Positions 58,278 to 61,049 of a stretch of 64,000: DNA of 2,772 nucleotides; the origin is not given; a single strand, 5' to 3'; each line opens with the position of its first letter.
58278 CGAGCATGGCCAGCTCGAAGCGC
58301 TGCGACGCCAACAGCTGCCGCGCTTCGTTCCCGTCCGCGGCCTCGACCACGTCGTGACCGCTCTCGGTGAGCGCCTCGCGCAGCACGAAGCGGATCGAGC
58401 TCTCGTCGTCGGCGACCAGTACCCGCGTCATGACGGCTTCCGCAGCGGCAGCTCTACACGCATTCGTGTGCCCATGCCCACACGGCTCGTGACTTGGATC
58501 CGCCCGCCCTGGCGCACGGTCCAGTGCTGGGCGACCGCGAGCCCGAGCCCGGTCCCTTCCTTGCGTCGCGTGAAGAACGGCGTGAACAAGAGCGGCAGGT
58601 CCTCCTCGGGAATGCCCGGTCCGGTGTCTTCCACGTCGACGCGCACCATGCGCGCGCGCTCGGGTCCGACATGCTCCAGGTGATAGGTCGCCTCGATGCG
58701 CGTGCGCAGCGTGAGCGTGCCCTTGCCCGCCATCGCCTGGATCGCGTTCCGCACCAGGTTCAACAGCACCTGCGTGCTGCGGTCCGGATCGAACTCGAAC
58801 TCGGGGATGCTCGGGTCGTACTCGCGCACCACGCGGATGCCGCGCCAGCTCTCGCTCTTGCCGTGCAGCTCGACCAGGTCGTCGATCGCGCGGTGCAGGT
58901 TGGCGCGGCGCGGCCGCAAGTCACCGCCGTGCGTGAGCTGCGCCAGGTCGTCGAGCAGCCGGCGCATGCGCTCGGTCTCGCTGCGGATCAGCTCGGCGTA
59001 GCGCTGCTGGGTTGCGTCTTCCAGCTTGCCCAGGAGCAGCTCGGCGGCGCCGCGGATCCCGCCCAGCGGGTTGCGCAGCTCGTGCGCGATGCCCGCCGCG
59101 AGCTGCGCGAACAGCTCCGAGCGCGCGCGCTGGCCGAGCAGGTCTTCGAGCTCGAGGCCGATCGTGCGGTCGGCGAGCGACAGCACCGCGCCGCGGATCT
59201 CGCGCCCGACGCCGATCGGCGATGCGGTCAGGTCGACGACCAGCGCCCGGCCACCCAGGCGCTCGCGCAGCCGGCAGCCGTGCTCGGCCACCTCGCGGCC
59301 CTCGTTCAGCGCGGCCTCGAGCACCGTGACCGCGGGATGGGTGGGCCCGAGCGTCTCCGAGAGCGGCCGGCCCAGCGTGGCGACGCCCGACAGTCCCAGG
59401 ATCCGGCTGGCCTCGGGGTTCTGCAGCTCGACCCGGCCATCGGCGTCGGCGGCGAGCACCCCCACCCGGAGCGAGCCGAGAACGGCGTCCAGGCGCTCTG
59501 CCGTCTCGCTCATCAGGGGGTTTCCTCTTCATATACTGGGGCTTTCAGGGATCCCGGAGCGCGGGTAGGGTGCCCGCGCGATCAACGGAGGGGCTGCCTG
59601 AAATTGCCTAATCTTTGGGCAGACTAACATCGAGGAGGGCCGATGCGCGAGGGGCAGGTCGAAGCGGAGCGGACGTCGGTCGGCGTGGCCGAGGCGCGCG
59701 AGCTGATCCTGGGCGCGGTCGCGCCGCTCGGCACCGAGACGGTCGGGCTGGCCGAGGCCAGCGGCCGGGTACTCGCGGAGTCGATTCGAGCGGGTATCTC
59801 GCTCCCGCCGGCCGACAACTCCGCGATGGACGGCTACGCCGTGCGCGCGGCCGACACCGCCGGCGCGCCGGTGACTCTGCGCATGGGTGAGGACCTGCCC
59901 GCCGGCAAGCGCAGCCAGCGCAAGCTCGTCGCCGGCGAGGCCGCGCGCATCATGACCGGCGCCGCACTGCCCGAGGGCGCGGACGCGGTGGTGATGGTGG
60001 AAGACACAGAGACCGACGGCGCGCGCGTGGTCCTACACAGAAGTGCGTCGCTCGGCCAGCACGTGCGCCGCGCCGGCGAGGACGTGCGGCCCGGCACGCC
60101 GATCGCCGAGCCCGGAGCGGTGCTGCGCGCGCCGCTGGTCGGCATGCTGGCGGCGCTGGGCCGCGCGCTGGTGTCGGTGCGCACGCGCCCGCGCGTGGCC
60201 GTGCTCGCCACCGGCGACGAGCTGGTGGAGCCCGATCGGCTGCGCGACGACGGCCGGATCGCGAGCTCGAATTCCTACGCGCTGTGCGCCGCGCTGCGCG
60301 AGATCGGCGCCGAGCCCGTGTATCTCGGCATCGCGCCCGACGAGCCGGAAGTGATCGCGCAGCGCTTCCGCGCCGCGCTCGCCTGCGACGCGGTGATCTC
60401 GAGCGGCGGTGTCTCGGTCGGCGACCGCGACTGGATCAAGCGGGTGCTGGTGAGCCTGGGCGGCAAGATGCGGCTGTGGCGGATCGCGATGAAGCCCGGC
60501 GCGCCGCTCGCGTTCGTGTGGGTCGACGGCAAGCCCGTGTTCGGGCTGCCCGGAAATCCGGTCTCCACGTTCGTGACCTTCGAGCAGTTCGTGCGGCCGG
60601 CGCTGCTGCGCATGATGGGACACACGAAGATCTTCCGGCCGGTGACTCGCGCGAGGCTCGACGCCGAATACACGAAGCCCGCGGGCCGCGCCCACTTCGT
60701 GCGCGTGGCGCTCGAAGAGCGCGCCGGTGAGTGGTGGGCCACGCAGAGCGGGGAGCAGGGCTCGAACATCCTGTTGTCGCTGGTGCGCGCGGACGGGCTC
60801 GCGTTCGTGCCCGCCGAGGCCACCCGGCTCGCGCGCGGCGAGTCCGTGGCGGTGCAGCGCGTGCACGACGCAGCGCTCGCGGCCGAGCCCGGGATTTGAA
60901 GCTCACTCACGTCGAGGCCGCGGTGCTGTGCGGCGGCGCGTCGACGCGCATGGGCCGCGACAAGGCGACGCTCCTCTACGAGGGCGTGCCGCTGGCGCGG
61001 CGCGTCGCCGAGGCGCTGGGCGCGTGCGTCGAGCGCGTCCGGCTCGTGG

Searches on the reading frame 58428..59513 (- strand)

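Call 10: search_protein_families(library=pfam, proteins=[window:58428-59513:-])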
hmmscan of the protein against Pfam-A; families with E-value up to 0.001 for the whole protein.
window:58428-59513:- (361 aa): 6 families
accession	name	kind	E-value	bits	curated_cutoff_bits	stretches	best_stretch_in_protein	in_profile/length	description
PF02518.31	HATPase_c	-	1.2e-25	90.5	26.4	1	242-358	2-110/111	Histidine kinase-, DNA gyrase B-, and HSP90-like ATPase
PF00512.31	HisKA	-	5e-17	62.1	26.9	1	137-193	4-60/66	His Kinase A (phospho-acceptor) domain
PF00989.32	PAS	-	3.1e-09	37.3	22.6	1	6-113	1-110/113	PAS fold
PF08448.16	PAS_4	-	1.2e-07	32.4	23.1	1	14-117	3-106/110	PAS fold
PF13188.13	PAS_8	-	7.7e-05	22.9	21.8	1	6-59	1-51/65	PAS domain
PF13426.13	PAS_9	-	8.3e-05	23.3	27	1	18-116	3-101/103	PAS domain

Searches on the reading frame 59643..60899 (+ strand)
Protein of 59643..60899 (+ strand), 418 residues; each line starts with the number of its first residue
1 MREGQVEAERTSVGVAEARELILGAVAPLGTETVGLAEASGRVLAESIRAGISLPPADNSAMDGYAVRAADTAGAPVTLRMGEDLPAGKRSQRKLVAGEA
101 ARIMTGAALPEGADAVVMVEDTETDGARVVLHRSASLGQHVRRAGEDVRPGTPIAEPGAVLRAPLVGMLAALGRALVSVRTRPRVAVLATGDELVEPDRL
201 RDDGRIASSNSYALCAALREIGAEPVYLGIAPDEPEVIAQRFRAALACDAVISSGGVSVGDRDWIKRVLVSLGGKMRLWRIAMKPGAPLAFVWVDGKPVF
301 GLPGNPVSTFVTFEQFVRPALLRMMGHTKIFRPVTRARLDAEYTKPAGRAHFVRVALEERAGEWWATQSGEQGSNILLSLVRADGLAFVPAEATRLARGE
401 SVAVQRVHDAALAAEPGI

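Call 10: search_protein_families(library=pfam, proteins=[window:59643-60899:+])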
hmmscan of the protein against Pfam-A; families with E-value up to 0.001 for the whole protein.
window:59643-60899:+ (418 aa): 3 families
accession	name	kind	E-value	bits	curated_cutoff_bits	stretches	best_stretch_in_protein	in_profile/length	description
PF03453.22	MoeA_N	-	1.4e-46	158.5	30.8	1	15-173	3-160/160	MoeA N-terminal region (domain I and II)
PF00994.29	MoCF_biosynth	-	1.7e-30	106.1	26.6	1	186-322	1-143/144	Probable molybdopterin binding domain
PF03454.20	MoeA_C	-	4.3e-18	65.8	22.1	1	336-405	1-70/72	MoeA C-terminal region (domain IV)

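Call 17: find_encoding_contigs(protein=window:59643-60899:+, flank=10000, max_places=4)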
Protein window:59643-60899:+ (418 aa): 1 contig read that carries it; 1 place shown.
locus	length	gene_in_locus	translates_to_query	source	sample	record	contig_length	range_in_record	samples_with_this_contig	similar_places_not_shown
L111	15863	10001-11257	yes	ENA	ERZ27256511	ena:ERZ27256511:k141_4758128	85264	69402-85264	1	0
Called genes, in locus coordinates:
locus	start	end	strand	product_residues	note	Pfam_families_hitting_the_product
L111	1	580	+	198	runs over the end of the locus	PF25087:GMPPB_C (faint), PF00132:Hexapep, PF25084:LbH_EIF2B (faint), PF00132:Hexapep (weak)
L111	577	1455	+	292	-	PF02558:ApbA, PF08546:ApbA_C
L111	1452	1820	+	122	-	PF00903:Glyoxalase, PF18029:Glyoxalase_6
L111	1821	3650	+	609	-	PF01053:Cys_Met_Meta_PP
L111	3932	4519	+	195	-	PF00072:Response_reg, PF02954:HTH_8 (weak)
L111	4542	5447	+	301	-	PF02518:HATPase_c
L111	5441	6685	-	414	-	PF01773:Nucleos_tra2_N, PF07670:Gate, PF07662:Nucleos_tra2_C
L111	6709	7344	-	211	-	PF02581:TMP-TENI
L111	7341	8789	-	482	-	PF00072:Response_reg, PF00158:Sigma54_activat, PF14532:Sigma54_activ_2, PF07728:AAA_5 (faint), PF25601:AAA_lid_14, PF02954:HTH_8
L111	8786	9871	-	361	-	PF00989:PAS, PF08448:PAS_4 (weak), PF00512:HisKA, PF02518:HATPase_c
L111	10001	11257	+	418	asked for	PF03453:MoeA_N, PF00994:MoCF_biosynth, PF03454:MoeA_C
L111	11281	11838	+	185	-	PF12804:NTP_transf_3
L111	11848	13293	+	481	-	PF01425:Amidase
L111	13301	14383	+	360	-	PF00296:Bac_luciferase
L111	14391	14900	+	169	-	PF00583:Acetyltransf_1, PF13673:Acetyltransf_10, PF13508:Acetyltransf_7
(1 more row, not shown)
